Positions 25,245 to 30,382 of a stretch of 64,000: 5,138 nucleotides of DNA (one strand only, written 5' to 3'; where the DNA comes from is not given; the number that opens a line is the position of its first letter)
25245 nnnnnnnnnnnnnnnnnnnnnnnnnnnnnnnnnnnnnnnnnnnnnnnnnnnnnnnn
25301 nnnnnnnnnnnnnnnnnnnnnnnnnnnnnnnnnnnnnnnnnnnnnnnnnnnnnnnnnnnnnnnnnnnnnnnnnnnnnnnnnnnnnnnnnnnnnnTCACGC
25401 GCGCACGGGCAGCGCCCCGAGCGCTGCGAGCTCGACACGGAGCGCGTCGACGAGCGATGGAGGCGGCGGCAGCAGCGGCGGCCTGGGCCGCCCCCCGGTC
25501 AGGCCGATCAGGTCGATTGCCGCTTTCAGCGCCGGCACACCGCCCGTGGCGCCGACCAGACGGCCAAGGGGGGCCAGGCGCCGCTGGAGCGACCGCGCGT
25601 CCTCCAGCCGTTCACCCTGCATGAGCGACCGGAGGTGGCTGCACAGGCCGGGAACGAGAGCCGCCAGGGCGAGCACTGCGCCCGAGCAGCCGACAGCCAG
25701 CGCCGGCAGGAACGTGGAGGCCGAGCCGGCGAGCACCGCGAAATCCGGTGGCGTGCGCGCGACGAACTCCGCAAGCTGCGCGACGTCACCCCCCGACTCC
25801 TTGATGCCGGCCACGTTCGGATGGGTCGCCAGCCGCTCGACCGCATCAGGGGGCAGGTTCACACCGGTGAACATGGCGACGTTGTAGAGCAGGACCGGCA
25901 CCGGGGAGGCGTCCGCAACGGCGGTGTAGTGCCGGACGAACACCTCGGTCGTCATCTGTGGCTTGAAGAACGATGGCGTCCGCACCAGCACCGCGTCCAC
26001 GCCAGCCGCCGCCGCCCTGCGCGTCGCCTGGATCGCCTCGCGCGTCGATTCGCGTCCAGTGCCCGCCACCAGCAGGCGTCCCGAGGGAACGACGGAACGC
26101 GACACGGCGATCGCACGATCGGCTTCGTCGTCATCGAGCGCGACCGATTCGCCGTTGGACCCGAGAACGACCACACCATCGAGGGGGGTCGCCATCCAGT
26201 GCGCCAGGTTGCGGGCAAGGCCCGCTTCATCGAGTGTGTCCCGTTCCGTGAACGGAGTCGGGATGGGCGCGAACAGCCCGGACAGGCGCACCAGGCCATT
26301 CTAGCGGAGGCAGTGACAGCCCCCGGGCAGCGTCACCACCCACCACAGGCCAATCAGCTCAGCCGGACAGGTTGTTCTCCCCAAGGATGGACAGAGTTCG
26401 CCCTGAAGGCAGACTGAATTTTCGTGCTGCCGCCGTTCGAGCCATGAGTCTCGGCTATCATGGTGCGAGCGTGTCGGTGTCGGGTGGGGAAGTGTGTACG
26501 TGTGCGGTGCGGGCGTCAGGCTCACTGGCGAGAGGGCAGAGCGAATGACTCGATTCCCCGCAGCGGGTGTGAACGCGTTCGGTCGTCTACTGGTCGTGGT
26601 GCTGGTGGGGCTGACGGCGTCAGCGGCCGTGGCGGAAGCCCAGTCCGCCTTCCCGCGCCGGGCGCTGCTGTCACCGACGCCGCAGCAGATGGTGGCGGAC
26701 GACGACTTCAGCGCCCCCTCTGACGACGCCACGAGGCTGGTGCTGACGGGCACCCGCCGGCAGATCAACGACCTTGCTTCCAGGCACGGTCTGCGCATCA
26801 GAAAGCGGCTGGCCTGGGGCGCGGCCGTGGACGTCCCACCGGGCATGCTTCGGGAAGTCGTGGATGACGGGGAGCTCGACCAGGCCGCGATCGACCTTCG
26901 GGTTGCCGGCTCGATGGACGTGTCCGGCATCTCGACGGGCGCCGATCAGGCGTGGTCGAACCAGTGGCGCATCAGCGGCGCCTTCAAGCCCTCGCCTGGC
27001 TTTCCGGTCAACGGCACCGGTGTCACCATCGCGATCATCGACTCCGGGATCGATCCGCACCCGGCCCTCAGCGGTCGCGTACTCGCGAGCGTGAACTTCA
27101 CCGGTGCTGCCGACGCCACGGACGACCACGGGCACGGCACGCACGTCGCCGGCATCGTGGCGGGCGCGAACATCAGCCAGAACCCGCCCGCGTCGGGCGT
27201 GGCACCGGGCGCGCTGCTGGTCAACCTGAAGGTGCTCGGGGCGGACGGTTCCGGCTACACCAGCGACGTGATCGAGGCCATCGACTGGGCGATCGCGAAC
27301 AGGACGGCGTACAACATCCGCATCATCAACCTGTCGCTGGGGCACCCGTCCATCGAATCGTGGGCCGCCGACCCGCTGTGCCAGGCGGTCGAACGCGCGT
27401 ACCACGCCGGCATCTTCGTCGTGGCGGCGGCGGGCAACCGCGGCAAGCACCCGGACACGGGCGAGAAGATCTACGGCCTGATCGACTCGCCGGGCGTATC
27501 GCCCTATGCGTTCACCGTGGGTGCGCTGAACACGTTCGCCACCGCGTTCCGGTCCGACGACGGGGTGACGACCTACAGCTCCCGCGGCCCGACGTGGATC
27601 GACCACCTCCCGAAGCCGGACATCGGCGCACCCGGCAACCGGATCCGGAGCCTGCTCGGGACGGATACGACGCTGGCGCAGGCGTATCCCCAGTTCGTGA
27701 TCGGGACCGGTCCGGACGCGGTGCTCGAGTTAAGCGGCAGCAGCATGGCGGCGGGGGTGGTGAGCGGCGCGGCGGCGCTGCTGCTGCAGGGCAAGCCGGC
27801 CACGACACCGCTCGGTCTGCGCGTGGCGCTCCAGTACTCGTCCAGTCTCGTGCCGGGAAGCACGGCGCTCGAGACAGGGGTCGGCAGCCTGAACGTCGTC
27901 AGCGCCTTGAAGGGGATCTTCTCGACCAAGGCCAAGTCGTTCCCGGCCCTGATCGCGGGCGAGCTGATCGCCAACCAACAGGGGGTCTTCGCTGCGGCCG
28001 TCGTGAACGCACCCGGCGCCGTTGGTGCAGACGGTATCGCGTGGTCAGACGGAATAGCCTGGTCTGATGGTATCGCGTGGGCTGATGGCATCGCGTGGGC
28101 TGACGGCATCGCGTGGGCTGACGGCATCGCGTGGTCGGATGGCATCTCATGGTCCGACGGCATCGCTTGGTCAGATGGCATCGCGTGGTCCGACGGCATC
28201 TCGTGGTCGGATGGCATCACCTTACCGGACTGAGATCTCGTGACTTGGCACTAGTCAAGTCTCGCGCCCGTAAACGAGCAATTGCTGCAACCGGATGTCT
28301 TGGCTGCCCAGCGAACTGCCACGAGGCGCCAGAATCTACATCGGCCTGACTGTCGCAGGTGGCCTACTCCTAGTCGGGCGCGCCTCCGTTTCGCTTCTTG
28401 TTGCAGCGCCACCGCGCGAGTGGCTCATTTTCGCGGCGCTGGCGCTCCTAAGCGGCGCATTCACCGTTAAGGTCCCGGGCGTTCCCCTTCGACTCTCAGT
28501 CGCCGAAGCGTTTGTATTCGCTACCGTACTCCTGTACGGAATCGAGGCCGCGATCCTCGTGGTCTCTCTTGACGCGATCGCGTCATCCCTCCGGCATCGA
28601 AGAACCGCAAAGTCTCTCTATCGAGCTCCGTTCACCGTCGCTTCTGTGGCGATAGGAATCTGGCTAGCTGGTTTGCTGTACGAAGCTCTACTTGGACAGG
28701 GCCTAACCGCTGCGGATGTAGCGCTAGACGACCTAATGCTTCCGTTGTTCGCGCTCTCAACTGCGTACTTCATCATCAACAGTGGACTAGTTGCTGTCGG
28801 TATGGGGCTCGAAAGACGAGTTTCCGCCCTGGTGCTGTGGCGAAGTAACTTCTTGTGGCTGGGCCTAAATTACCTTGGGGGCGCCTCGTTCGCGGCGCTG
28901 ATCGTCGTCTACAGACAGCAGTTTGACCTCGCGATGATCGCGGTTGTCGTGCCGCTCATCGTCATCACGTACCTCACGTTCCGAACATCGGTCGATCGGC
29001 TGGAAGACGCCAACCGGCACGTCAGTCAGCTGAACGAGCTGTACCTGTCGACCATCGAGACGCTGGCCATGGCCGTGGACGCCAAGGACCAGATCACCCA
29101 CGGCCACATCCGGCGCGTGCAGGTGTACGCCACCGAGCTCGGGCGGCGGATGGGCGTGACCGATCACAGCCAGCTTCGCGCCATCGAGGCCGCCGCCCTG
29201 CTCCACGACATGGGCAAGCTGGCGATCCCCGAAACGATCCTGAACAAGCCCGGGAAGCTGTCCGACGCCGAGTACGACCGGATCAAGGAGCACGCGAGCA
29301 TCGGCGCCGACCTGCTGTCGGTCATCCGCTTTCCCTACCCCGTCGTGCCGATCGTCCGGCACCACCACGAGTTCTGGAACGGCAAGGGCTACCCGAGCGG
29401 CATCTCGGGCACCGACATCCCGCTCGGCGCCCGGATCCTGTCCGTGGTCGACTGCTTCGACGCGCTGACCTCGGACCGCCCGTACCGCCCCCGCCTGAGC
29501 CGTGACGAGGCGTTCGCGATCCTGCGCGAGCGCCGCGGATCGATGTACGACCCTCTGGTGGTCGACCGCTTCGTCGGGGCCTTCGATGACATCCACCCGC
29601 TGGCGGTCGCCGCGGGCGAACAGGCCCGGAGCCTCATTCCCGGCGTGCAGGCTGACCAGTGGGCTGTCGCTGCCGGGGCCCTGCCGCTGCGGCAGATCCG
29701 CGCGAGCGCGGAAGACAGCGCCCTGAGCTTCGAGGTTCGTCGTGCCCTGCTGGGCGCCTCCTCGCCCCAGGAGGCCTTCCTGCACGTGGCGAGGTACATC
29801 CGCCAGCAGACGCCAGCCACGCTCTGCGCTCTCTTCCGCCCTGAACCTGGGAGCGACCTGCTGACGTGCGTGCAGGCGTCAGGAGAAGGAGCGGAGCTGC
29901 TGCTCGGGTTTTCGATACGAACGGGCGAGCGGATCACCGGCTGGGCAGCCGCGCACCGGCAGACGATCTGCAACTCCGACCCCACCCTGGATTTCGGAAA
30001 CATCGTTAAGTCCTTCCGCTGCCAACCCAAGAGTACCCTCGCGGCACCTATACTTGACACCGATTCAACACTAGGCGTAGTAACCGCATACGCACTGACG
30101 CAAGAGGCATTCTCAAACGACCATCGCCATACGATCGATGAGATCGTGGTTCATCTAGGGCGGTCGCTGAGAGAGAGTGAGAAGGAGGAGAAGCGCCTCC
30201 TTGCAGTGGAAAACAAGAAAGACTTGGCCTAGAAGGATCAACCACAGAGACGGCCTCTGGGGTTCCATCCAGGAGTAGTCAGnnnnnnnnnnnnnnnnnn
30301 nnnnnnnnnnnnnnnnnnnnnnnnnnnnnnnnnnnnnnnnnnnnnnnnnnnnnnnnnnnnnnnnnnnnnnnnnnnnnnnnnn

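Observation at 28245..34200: Membrane HD-GYP/GAF protein + receiver-less TPR-type sigma-54 activator, upstream of an Oar-type receptor with a sigma-54-like -24/-12 site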

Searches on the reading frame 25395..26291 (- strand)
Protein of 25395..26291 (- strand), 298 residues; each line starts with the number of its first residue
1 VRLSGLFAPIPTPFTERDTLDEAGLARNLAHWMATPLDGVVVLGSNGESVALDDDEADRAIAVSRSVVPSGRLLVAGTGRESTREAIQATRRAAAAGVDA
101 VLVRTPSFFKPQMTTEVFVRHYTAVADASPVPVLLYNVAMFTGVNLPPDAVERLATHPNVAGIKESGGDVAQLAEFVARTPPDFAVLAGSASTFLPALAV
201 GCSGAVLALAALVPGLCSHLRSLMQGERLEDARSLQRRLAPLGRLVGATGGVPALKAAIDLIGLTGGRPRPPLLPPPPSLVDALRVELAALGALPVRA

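Call 7: search_protein_families(library=pfam, proteins=[window:25395-26291:-], max_evalue=0.001)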
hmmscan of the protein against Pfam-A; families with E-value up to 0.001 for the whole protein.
window:25395-26291:- (298 aa): 1 family
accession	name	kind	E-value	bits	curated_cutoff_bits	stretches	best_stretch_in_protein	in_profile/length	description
PF00701.28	DHDPS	-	2.8e-53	181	22.1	1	3-275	2-273/289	Dihydrodipicolinate synthetase family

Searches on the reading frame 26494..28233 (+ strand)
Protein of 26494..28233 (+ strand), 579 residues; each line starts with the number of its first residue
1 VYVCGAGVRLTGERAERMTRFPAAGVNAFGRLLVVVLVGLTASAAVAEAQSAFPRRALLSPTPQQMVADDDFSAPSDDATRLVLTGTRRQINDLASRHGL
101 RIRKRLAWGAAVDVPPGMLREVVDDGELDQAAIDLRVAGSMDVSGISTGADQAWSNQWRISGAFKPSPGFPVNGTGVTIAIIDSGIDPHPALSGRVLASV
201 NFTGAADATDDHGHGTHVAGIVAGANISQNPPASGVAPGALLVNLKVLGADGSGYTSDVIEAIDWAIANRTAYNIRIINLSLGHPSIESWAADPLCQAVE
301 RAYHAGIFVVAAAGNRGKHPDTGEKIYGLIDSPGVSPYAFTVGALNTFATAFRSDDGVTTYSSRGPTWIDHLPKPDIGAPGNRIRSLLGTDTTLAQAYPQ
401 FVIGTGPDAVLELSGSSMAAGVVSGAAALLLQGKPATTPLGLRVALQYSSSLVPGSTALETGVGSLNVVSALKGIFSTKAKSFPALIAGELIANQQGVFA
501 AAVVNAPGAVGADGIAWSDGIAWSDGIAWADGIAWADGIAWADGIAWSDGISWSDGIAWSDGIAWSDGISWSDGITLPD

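Call 3: search_protein_families(library=pfam, proteins=[window:26494-28233:+], max_evalue=0.01)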
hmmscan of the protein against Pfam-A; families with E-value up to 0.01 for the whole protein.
window:26494-28233:+ (579 aa): 1 family
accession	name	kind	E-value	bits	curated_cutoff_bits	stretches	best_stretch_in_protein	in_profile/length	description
PF00082.27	Peptidase_S8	-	1.9e-47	162.4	21.8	1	174-450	1-273/288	Subtilase family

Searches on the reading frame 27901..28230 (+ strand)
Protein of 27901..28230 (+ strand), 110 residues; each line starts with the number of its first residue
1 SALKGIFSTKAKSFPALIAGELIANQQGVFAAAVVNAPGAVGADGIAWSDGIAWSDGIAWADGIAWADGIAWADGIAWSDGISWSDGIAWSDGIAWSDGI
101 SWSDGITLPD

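Call 87: search_protein_families(library=pfam, proteins=[window:27901-28230:+], max_evalue=1)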
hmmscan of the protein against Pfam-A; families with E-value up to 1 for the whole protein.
window:27901-28230:+ (110 aa): 0 families
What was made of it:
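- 28030..28218 (+): Tandem array of 18-nt units encoding about 11 hexapeptide repeats, (A/S)DGI(A/S)W, at the C-terminus of the S8 protease. No Pfam match (call 87).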

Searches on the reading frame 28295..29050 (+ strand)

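Call 87: search_protein_families(library=pfam, proteins=[window:28295-29050:+], max_evalue=1)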
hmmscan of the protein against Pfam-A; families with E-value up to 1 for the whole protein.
window:28295-29050:+ (252 aa): 3 families
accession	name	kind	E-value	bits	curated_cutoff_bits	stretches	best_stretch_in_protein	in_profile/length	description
PF20972.2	MASE9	-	0.00055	20.3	24.3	1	71-228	51-195/203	MASE9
PF18186.6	SLATT_4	-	0.018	15.2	27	0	198-249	45-96/165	SMODS and SLOG-associating 2TM effector domain family 4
PF20699.2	DUF6820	-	0.08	13.4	27.5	1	147-175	8-36/58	Domain of unknown function (DUF6820)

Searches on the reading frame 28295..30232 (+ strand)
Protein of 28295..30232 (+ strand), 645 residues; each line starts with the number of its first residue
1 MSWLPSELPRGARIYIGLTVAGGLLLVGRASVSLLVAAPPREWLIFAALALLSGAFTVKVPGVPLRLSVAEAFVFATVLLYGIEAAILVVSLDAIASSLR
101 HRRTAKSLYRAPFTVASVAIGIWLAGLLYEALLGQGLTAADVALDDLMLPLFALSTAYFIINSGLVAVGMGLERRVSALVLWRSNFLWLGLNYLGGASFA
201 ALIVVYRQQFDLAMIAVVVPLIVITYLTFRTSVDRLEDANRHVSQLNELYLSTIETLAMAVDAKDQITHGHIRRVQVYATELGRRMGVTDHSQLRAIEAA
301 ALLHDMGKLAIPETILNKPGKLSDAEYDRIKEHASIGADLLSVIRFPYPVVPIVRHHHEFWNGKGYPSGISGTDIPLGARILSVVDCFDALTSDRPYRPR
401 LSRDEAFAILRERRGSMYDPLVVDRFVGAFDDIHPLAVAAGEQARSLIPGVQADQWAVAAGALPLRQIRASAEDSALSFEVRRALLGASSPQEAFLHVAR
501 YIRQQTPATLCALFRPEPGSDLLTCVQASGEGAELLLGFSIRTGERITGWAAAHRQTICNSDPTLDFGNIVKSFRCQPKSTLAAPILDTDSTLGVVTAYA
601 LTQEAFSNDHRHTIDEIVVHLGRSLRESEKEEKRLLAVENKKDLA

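Call 3: search_protein_families(library=pfam, proteins=[window:28295-30232:+], max_evalue=0.01)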
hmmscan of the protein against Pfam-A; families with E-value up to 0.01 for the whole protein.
window:28295-30232:+ (645 aa): 7 families
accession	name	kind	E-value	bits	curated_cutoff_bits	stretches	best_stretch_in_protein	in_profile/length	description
PF13487.12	HD_5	-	2.6e-40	138.4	27.2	1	256-421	2-169/170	HD domain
PF01966.28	HD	-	2e-18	67.2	22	1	270-390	3-115/116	HD domain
PF13185.12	GAF_2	-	1.2e-08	35.7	28.6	1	489-623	2-133/136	GAF domain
PF01590.32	GAF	-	9.7e-08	33.1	22.4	1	491-623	2-131/133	GAF domain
PF08668.18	HDOD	-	0.00056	19.9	22.9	1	271-359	98-195/196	HDOD domain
PF20972.2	MASE9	-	0.002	18.5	24.3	1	72-228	52-195/203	MASE9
PF13492.12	GAF_3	-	0.0073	17.2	27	0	493-617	4-119/129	GAF domain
